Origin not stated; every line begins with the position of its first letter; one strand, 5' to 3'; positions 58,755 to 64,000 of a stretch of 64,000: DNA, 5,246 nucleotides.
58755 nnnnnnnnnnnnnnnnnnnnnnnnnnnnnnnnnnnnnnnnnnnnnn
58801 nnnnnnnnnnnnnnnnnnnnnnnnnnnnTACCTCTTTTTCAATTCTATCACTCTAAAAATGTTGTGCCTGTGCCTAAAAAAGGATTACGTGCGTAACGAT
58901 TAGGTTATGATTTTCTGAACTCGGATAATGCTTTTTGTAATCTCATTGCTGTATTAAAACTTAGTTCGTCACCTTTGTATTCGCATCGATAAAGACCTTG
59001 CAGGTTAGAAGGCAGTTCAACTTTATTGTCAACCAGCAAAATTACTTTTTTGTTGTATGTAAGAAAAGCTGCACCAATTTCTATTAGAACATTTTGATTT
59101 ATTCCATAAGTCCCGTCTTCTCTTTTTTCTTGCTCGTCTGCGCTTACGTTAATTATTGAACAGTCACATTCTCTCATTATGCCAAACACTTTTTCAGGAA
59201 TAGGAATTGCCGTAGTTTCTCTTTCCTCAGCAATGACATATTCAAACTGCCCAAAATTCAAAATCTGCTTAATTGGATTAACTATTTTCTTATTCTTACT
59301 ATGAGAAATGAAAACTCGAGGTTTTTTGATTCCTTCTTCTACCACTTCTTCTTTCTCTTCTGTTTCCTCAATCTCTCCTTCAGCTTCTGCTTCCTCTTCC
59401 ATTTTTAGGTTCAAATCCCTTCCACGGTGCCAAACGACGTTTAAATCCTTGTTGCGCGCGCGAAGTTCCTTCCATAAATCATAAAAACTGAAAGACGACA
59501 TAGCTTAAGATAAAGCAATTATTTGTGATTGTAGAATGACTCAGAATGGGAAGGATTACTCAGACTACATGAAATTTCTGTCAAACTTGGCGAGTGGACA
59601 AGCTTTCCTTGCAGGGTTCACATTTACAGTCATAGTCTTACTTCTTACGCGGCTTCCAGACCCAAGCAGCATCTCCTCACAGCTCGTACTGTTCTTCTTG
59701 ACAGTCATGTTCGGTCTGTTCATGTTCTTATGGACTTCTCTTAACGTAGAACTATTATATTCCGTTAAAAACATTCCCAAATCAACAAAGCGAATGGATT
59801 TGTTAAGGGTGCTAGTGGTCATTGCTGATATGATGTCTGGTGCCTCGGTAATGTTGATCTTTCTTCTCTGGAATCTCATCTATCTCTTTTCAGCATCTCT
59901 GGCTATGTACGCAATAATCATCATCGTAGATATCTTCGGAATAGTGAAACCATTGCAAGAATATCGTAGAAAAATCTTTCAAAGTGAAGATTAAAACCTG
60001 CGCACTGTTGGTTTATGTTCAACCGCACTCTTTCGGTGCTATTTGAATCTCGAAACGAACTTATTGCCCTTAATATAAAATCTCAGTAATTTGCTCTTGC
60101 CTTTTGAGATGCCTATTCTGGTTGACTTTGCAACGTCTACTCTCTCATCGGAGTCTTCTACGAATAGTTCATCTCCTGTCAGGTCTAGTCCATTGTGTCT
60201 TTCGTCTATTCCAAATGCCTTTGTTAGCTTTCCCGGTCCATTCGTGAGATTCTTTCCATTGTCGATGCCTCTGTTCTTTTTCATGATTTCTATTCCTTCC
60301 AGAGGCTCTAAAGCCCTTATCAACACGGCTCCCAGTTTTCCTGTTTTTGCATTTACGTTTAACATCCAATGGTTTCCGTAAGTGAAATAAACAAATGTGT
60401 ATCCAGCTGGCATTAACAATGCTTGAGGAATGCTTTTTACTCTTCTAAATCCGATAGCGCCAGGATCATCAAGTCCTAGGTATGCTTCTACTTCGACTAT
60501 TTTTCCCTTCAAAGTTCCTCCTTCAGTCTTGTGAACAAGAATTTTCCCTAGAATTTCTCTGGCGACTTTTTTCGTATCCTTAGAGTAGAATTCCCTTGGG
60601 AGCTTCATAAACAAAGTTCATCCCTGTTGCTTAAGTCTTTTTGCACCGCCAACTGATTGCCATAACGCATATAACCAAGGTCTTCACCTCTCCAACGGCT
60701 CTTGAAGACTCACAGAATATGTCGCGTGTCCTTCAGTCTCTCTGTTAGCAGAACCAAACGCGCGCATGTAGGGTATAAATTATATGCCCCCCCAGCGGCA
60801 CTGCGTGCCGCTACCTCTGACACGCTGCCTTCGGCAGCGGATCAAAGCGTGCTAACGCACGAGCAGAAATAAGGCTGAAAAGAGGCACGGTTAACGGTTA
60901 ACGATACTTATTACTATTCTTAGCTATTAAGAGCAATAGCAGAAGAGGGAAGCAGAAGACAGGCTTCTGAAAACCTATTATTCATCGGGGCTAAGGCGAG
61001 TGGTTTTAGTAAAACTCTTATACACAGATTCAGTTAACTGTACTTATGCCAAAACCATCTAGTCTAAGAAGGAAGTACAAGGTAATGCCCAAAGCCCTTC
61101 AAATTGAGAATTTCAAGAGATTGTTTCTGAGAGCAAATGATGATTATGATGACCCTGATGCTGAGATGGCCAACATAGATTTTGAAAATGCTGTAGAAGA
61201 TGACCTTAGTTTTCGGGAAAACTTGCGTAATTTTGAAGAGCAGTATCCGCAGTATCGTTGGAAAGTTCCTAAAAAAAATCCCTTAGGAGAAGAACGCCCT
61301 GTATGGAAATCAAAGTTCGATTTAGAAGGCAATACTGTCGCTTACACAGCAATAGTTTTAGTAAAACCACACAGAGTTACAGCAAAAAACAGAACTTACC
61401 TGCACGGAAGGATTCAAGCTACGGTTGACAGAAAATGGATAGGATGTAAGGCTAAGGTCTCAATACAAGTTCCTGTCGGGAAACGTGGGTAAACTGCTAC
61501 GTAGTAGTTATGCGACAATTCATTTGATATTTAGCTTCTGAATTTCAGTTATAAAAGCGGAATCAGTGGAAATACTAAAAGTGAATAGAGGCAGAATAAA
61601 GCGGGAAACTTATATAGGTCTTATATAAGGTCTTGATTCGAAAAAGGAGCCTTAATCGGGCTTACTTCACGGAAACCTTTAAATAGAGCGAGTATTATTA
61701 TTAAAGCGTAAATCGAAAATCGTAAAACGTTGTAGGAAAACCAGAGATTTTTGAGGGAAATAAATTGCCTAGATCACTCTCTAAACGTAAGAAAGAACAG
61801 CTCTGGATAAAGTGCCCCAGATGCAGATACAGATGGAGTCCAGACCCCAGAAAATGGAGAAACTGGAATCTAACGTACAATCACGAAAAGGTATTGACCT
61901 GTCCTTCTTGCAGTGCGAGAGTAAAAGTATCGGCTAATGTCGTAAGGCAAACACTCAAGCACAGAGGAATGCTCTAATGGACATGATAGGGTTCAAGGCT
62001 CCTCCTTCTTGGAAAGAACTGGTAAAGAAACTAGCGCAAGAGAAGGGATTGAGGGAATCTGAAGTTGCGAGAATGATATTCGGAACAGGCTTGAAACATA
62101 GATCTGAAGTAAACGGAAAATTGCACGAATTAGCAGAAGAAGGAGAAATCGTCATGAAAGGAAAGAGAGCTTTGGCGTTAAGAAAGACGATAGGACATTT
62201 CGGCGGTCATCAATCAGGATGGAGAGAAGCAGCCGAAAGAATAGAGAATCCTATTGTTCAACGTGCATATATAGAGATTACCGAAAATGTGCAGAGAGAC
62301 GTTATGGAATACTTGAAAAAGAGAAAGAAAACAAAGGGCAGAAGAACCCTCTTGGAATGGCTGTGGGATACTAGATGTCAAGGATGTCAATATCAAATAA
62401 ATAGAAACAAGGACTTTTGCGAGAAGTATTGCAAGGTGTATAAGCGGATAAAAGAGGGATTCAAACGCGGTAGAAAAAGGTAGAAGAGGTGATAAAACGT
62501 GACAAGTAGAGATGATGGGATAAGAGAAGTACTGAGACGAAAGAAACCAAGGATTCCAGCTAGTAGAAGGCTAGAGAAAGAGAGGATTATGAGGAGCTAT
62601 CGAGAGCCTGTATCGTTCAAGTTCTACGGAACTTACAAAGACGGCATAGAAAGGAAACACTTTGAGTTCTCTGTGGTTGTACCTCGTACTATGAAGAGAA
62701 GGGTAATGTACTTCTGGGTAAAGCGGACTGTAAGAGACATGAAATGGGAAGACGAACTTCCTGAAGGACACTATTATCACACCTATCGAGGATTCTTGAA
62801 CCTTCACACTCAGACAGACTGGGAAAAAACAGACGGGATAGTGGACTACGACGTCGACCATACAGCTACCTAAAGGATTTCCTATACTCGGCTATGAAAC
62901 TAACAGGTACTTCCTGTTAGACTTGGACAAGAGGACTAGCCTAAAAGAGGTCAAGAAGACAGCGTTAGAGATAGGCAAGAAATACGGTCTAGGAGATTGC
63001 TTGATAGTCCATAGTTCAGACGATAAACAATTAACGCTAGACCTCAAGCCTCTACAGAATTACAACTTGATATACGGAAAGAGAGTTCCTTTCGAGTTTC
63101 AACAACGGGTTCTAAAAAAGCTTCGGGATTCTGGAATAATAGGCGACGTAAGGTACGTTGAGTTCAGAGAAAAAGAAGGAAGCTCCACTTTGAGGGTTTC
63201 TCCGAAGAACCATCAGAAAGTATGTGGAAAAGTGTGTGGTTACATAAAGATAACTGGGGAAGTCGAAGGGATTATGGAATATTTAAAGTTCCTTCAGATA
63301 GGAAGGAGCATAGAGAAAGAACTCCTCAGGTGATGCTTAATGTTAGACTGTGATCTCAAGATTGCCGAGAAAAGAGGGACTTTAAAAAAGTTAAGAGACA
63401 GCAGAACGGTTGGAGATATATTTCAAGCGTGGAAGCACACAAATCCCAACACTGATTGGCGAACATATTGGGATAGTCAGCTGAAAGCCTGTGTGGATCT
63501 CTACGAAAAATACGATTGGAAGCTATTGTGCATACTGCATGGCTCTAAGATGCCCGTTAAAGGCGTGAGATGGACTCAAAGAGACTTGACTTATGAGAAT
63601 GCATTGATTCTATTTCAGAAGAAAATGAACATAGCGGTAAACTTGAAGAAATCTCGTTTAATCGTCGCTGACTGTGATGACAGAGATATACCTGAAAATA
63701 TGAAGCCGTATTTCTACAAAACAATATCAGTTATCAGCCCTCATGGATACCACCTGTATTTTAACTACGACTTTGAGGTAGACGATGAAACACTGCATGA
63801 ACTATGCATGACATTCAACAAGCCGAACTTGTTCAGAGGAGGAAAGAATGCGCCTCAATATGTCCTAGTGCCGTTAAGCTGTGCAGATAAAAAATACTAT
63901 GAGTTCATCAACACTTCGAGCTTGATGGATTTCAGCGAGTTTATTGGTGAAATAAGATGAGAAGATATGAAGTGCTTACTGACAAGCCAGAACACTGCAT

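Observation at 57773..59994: Compact TIR-like / TIR-TM / nuclease-like / 4-TM gene cluster with no cyclase or ThsA partner: candidate new archaeal defence system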

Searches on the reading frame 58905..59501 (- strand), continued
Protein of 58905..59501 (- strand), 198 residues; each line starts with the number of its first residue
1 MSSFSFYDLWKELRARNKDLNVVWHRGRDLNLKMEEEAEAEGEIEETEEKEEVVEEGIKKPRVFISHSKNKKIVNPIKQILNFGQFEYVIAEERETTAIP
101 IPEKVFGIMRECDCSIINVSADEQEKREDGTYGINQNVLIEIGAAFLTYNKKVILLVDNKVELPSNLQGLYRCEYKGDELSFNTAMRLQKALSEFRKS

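Call 80: search_protein_families(library=padloc, proteins=[P0003, P0001, P0002, P0072, L031:4501-5004:+], max_evalue=0.001)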
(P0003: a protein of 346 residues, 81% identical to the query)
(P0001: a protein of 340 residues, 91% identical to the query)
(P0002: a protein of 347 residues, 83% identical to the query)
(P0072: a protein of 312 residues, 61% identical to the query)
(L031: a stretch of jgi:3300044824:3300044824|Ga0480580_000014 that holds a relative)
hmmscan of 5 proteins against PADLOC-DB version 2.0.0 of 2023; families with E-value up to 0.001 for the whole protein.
P0003 (346 aa): 8 families
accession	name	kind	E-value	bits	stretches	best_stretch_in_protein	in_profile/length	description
PDLC05005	PDC-S35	-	2.6e-09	35.2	1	178-338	90-252/264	-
PDLC05004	PDC-S35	-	5.5e-08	30.7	1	193-341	104-257/265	-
PDLC00731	Effector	-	7.4e-08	29.7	1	197-345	143-296/306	TIR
PDLC05007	PDC-S35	-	2.6e-07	28.6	1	189-324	114-252/278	-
PDLC05006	PDC-S35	-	7e-07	26.9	1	187-340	61-219/231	-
PDLC00729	Effector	-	3.5e-06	24.7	1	208-328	3-127/310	TIR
PDLC00732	Effector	-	1.2e-05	22.4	1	196-335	138-284/301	TIR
PDLC05003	PDC-S35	-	1.6e-05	22.6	1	190-325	70-215/245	-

P0001 (340 aa): 9 families
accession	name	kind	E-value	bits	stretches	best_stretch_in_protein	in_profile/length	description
PDLC05005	PDC-S35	-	1.2e-11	42.9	1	182-332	97-251/264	-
PDLC05006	PDC-S35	-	8.3e-11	39.7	1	176-336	55-220/231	-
PDLC05004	PDC-S35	-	2.9e-10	38.2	1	174-336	92-257/265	-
PDLC05007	PDC-S35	-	3e-10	38.2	1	175-319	106-252/278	-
PDLC05003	PDC-S35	-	4.7e-09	34.1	1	174-334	60-227/245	-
PDLC00731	Effector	-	1.4e-08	32.1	1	194-339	145-295/306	TIR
PDLC00729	Effector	-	6.5e-07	27.1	1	203-330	3-129/310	TIR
PDLC00732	Effector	-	1.7e-05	21.9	1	195-330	142-284/301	TIR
PDLC03825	spbK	-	0.00017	19.1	1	180-253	126-201/308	-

P0002 (347 aa): 10 families
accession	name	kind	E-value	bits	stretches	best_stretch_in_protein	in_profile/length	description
PDLC05005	PDC-S35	-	2.6e-12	45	1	172-334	83-247/264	-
PDLC05007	PDC-S35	-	6.1e-10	37.2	1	150-325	74-252/278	-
PDLC05004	PDC-S35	-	8.1e-10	36.7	1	179-340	90-255/265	-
PDLC05006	PDC-S35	-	1e-09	36.2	1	188-341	61-219/231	-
PDLC00731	Effector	-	8.9e-09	32.7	1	156-342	105-292/306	TIR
PDLC05003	PDC-S35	-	2e-08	32.1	1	182-339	61-226/245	-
PDLC00732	Effector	-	2.3e-06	24.8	1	156-336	101-284/301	TIR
PDLC00729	Effector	-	2.6e-06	25.1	1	209-328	3-126/310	TIR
PDLC03825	spbK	-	3.6e-05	21.3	1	169-231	107-171/308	-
PDLC02371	PycTIR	-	0.00062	17.2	0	188-335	129-269/288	-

P0072 (312 aa): 5 families
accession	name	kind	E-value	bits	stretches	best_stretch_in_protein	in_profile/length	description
PDLC05006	PDC-S35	-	9.4e-09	33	1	138-304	49-220/231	-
PDLC05005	PDC-S35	-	1.1e-07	29.9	1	147-303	91-250/264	-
PDLC05003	PDC-S35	-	6.7e-07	27.1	1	136-288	52-215/245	-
PDLC05007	PDC-S35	-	6.3e-05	20.8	1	105-301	71-263/278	-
PDLC00729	Effector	-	0.0001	19.8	1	173-291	5-127/310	TIR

L031:4501-5004:+ (167 aa): 0 families

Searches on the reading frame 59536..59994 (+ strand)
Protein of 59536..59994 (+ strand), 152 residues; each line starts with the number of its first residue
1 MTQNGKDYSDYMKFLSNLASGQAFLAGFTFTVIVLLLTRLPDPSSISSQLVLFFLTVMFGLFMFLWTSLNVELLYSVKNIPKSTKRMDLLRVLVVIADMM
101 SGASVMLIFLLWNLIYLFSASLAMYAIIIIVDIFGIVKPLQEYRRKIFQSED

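Call 3: search_protein_families(library=pfam, proteins=[window:59536-59994:+], max_evalue=1)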
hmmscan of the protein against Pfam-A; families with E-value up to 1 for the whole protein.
window:59536-59994:+ (152 aa): 0 families

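Call 4: search_protein_families(library=padloc, proteins=[window:59536-59994:+], max_evalue=1)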
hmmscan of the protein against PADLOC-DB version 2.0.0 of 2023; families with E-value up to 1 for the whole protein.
window:59536-59994:+ (152 aa): 0 families

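Call 5: search_protein_families(library=ncbifam, proteins=[window:59536-59994:+], max_evalue=1)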
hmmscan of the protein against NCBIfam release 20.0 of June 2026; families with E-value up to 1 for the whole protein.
window:59536-59994:+ (152 aa): 1 family
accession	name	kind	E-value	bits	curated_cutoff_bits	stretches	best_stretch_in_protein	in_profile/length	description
NF047874.1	MASE3_PAS_HK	subfamily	0.47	9.1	560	1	28-137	22-128/655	MASE3 domain-containing sensor histidine kinase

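Call 31: find_homologous_proteins(query=window:59536-59994:+)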
Query window:59536-59994:+ (152 aa): 19 proteins with E <= 0.001 among 53 candidates.
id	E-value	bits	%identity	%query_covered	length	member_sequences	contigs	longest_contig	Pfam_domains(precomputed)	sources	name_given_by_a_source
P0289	4.2e-88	310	100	100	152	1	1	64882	-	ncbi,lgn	-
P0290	7.6e-33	131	49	97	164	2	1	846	-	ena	-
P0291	3.6e-32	129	51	97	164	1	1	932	-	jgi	-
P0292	2.4e-31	127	49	91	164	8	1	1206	-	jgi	-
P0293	4.3e-31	126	49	96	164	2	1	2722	-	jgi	jgi:hypothetical protein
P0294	5.2e-30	122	47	97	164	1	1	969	-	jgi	jgi:hypothetical protein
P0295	4.6e-29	119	47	95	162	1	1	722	-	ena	-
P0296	6.2e-29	119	46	95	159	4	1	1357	-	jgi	-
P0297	7.5e-29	119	46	95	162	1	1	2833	-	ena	-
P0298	1.0e-27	115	46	95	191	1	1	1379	-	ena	-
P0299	6.0e-27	112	46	95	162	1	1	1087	-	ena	-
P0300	1.2e-26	111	45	95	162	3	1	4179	-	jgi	jgi:hypothetical protein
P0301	1.1e-25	108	53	74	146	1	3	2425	-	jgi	-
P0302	4.6e-25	106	44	95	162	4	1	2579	-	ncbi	-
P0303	3.8e-22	97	40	95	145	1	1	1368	-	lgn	-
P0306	9.9e-18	83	42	84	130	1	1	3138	-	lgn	-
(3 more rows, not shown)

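Call 46: find_encoding_contigs(protein=P0300, flank=5000, max_places=3)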
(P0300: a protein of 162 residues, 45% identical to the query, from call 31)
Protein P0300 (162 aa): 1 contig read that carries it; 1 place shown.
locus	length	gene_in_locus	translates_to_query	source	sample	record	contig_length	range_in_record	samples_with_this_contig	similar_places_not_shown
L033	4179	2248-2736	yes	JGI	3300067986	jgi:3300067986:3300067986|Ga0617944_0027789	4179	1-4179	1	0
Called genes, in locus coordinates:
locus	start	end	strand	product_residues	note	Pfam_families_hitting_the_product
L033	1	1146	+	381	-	?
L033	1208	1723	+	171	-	PF04832:SOUL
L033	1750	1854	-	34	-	-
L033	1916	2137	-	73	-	-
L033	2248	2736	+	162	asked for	-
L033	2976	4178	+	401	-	?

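Call 47: find_encoding_contigs(protein=P0306, flank=5000, max_places=3)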
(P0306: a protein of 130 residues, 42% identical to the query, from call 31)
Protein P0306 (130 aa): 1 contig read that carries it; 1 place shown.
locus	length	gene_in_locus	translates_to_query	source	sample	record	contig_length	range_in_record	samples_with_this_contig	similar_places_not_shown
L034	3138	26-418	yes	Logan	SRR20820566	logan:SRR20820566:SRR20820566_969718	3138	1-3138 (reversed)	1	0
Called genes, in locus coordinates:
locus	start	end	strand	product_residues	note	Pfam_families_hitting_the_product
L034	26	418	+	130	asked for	-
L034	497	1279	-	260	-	PF01061:ABC2_membrane, PF12698:ABC2_membrane_3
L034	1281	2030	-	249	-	PF01061:ABC2_membrane, PF12698:ABC2_membrane_3, PF12679:ABC2_membrane_2 (weak)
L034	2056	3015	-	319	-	PF00005:ABC_tran, PF13732:DrrA1-3_C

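Call 99: search_protein_families(library=phrogs, proteins=[window:59536-59994:+], max_evalue=0.01)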
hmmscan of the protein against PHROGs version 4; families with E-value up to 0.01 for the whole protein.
window:59536-59994:+ (152 aa): 0 families

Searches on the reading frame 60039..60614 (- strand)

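Call 3: search_protein_families(library=pfam, proteins=[window:60039-60614:-], max_evalue=1)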
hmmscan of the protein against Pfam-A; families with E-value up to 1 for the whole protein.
window:60039-60614:- (191 aa): 2 families
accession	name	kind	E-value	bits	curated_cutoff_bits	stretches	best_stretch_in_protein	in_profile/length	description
PF02245.21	Pur_DNA_glyco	-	6.1e-57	192.3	27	1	8-185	1-181/181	Methylpurine-DNA glycosylase (MPG)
PF20082.4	DUF6476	-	0.27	11.6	24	1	60-88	41-69/91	Family of unknown function (DUF6476)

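Call 4: search_protein_families(library=padloc, proteins=[window:60039-60614:-], max_evalue=1)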
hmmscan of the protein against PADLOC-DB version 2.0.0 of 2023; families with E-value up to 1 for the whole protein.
window:60039-60614:- (191 aa): 0 families

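Call 5: search_protein_families(library=ncbifam, proteins=[window:60039-60614:-], max_evalue=1)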
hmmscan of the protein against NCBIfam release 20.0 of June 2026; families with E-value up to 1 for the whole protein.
window:60039-60614:- (191 aa): 6 families
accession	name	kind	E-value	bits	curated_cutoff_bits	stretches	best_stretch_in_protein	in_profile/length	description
NF002001.0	PRK00802.1-1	equivalog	4.3e-49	166.8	272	1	3-189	1-201/202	DNA-3-methyladenine glycosylase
NF002003.0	PRK00802.1-3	equivalog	2.2e-47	161.1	182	1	3-189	5-193/203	DNA-3-methyladenine glycosylase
TIGR00567.1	3mg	subfamily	1.8e-46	158.1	116.35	1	5-188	1-192/192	DNA-3-methyladenine glycosylase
NF002002.0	PRK00802.1-2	equivalog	1.6e-42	145.2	249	1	4-190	5-196/197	DNA-3-methyladenine glycosylase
NF002004.0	PRK00802.1-4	equivalog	7.5e-36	123.4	211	1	3-186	5-174/182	DNA-3-methyladenine glycosylase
NF002005.0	PRK00802.1-5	equivalog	5.4e-17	62.3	229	1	3-180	7-195/230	DNA-3-methyladenine glycosylase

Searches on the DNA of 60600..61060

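Call 69: search_rna_families(source=window, start=60600, end=61060, threshold=evalue, max_evalue=1)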
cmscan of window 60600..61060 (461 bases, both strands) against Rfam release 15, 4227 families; matches with E-value up to 1: 0.
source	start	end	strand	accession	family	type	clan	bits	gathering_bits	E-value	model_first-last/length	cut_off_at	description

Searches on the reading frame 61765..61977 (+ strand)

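Call 99: search_protein_families(library=phrogs, proteins=[window:61765-61977:+], max_evalue=0.01)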
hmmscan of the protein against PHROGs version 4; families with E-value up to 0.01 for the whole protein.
window:61765-61977:+ (70 aa): 3 families
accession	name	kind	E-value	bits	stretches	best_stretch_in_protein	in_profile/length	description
phrog_5602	-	unknown function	0.001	19.7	0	32-57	7-35/60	-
phrog_2834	-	unknown function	0.0034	18.2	0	13-66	14-72/78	-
phrog_6417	-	other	0.0045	17.9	0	7-21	20-34/68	translational regulator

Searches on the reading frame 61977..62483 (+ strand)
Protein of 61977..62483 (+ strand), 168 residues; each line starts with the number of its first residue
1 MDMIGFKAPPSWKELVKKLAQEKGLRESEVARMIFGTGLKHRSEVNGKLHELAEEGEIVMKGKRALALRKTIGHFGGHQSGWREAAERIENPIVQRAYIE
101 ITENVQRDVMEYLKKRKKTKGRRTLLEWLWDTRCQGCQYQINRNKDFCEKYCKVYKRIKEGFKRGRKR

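Call 3: search_protein_families(library=pfam, proteins=[window:61977-62483:+], max_evalue=1)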
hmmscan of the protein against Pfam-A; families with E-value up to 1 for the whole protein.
window:61977-62483:+ (168 aa): 2 families
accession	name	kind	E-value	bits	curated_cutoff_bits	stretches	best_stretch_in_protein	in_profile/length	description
PF03880.21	DbpA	-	0.031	14.8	25.6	0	97-125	42-69/72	DbpA RNA binding domain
PF02817.22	E3_binding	-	0.053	14.2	23.7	1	15-40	6-27/36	e3 binding domain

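Call 99: search_protein_families(library=phrogs, proteins=[window:61977-62483:+], max_evalue=0.01)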
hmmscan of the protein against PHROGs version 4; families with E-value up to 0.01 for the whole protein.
window:61977-62483:+ (168 aa): 2 families
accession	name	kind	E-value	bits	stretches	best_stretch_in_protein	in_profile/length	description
phrog_1123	-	unknown function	0.004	18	0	12-65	33-83/112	-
phrog_7325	-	transcription regulation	0.0084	17.2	0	1-36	56-91/151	CopG-like transcriptional repressor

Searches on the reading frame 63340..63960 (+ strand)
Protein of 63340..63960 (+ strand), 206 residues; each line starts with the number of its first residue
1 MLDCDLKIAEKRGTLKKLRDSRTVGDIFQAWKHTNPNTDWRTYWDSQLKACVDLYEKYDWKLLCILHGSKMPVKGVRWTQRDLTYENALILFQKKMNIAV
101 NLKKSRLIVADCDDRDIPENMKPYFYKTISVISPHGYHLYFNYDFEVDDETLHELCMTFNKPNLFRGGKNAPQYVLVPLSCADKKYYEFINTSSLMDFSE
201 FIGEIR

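Call 3: search_protein_families(library=pfam, proteins=[window:63340-63960:+], max_evalue=1)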
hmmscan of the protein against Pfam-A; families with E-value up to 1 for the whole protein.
window:63340-63960:+ (206 aa): 2 families
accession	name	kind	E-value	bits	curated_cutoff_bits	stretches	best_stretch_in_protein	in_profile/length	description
PF09250.16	Prim-Pol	-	2e-05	25.6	22.8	1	55-192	5-148/158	Bifunctional DNA primase/polymerase, N-terminal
PF14730.11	DUF4468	-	0.13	13.1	22.6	1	84-152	15-81/92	Domain of unknown function (DUF4468) with TBP-like fold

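Call 99: search_protein_families(library=phrogs, proteins=[window:63340-63960:+], max_evalue=0.01)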
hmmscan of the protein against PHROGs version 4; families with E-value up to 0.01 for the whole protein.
window:63340-63960:+ (206 aa): 0 families
